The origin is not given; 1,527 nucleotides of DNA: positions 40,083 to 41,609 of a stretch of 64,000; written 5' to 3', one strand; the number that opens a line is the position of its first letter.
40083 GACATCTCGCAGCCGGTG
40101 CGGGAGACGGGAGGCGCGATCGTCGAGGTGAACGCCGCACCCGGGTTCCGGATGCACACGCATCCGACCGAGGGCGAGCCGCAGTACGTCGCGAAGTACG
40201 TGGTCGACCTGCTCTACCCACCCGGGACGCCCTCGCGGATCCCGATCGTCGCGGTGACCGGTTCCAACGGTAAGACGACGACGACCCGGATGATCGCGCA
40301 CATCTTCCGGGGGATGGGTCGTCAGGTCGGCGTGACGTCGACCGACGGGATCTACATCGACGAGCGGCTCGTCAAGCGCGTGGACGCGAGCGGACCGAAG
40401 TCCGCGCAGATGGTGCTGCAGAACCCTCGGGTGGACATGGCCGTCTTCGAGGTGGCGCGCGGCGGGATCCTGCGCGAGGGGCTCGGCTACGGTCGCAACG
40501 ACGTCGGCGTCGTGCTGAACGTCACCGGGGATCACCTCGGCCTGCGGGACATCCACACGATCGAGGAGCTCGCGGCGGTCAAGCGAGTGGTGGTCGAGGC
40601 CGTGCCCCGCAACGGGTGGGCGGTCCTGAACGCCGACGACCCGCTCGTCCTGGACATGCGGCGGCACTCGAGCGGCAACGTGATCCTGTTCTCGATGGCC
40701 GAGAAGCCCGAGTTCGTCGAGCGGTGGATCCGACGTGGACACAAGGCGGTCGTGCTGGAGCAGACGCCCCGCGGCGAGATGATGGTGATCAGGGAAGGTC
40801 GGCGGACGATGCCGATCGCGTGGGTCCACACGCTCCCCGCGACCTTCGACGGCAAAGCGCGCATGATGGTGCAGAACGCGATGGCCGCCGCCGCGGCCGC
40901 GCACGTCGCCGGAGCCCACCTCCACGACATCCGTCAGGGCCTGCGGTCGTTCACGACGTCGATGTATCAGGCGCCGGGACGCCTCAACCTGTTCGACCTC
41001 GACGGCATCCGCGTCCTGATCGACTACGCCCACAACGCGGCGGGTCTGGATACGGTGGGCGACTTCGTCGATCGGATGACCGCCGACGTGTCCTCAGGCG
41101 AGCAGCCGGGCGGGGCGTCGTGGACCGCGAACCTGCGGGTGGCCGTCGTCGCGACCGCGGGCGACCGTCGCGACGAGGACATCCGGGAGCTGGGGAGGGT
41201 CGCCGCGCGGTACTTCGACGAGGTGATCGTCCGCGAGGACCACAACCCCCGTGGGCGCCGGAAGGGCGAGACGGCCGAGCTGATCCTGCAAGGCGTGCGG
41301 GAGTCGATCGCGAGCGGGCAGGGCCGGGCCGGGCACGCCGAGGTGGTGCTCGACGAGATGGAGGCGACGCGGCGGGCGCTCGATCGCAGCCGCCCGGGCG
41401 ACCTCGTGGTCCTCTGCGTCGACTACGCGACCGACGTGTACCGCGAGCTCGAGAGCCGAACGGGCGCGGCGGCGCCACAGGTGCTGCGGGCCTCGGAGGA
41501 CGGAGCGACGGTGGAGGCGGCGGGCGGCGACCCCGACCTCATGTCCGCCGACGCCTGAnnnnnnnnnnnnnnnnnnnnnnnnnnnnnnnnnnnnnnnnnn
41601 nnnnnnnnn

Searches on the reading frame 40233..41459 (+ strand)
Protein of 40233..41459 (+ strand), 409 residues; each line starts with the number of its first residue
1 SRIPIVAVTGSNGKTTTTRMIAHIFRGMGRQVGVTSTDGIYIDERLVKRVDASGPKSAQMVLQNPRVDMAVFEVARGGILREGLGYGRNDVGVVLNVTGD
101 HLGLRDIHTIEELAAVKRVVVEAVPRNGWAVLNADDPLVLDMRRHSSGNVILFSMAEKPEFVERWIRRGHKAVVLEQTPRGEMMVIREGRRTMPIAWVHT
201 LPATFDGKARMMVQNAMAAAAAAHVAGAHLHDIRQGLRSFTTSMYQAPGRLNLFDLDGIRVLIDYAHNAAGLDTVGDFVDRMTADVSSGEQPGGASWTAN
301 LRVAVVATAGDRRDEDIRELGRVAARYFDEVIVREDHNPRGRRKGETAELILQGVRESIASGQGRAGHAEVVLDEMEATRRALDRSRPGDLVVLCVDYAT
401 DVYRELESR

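Call 56: search_solved_structures(query=window:40233-41459:+, max_evalue=1e-10, show_alignments=4)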
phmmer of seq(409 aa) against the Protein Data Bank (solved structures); distinct sequences matched with E-value up to 1e-10: 11.
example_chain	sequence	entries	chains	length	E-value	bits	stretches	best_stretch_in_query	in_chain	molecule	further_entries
7lg5_A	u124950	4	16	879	2.6e-98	332.8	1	1-398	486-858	Cyanophycin synthase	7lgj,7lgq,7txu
7txv_A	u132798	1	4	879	2.6e-98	332.8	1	1-398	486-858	Cyanophycin synthase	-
7wac_A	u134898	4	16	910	3.2e-93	316.1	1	2-397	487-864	Cyanophycin synthase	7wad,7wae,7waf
7lgn_A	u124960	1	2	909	2.1e-85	290.3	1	2-403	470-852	Cyanophycin synthase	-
7lgm_A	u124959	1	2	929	6.7e-84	285.4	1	1-398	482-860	Cyanophycin synthase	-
8f5d_A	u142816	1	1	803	1.8e-15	60.1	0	3-182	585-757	Multifunctional fusion protein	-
8w9z_N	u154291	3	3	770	3.4e-12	49.3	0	4-281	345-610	UDP-N-acetylmuramoyl-L-alanyl-D-glutamate--2, 6-diaminopimelate ligase-like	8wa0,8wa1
6vr7_A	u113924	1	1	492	6.5e-12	48.4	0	3-142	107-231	Mur ligase middle domain protein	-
4c12_A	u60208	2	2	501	1.5e-11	47.2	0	6-395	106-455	UDP-N-ACETYLMURAMOYL-L-ALANYL-D-GLUTAMATE--L-LYSINE LIGASE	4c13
2wtz_A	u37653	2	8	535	4.5e-11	45.6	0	2-394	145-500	UDP-N-ACETYLMURAMOYL-L-ALANYL-D-GLUTAMATE--2,6-DIAMINOPIMELATE LIGASE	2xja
7tzi_A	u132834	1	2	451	9.2e-11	44.6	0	6-159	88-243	Mur ligase family protein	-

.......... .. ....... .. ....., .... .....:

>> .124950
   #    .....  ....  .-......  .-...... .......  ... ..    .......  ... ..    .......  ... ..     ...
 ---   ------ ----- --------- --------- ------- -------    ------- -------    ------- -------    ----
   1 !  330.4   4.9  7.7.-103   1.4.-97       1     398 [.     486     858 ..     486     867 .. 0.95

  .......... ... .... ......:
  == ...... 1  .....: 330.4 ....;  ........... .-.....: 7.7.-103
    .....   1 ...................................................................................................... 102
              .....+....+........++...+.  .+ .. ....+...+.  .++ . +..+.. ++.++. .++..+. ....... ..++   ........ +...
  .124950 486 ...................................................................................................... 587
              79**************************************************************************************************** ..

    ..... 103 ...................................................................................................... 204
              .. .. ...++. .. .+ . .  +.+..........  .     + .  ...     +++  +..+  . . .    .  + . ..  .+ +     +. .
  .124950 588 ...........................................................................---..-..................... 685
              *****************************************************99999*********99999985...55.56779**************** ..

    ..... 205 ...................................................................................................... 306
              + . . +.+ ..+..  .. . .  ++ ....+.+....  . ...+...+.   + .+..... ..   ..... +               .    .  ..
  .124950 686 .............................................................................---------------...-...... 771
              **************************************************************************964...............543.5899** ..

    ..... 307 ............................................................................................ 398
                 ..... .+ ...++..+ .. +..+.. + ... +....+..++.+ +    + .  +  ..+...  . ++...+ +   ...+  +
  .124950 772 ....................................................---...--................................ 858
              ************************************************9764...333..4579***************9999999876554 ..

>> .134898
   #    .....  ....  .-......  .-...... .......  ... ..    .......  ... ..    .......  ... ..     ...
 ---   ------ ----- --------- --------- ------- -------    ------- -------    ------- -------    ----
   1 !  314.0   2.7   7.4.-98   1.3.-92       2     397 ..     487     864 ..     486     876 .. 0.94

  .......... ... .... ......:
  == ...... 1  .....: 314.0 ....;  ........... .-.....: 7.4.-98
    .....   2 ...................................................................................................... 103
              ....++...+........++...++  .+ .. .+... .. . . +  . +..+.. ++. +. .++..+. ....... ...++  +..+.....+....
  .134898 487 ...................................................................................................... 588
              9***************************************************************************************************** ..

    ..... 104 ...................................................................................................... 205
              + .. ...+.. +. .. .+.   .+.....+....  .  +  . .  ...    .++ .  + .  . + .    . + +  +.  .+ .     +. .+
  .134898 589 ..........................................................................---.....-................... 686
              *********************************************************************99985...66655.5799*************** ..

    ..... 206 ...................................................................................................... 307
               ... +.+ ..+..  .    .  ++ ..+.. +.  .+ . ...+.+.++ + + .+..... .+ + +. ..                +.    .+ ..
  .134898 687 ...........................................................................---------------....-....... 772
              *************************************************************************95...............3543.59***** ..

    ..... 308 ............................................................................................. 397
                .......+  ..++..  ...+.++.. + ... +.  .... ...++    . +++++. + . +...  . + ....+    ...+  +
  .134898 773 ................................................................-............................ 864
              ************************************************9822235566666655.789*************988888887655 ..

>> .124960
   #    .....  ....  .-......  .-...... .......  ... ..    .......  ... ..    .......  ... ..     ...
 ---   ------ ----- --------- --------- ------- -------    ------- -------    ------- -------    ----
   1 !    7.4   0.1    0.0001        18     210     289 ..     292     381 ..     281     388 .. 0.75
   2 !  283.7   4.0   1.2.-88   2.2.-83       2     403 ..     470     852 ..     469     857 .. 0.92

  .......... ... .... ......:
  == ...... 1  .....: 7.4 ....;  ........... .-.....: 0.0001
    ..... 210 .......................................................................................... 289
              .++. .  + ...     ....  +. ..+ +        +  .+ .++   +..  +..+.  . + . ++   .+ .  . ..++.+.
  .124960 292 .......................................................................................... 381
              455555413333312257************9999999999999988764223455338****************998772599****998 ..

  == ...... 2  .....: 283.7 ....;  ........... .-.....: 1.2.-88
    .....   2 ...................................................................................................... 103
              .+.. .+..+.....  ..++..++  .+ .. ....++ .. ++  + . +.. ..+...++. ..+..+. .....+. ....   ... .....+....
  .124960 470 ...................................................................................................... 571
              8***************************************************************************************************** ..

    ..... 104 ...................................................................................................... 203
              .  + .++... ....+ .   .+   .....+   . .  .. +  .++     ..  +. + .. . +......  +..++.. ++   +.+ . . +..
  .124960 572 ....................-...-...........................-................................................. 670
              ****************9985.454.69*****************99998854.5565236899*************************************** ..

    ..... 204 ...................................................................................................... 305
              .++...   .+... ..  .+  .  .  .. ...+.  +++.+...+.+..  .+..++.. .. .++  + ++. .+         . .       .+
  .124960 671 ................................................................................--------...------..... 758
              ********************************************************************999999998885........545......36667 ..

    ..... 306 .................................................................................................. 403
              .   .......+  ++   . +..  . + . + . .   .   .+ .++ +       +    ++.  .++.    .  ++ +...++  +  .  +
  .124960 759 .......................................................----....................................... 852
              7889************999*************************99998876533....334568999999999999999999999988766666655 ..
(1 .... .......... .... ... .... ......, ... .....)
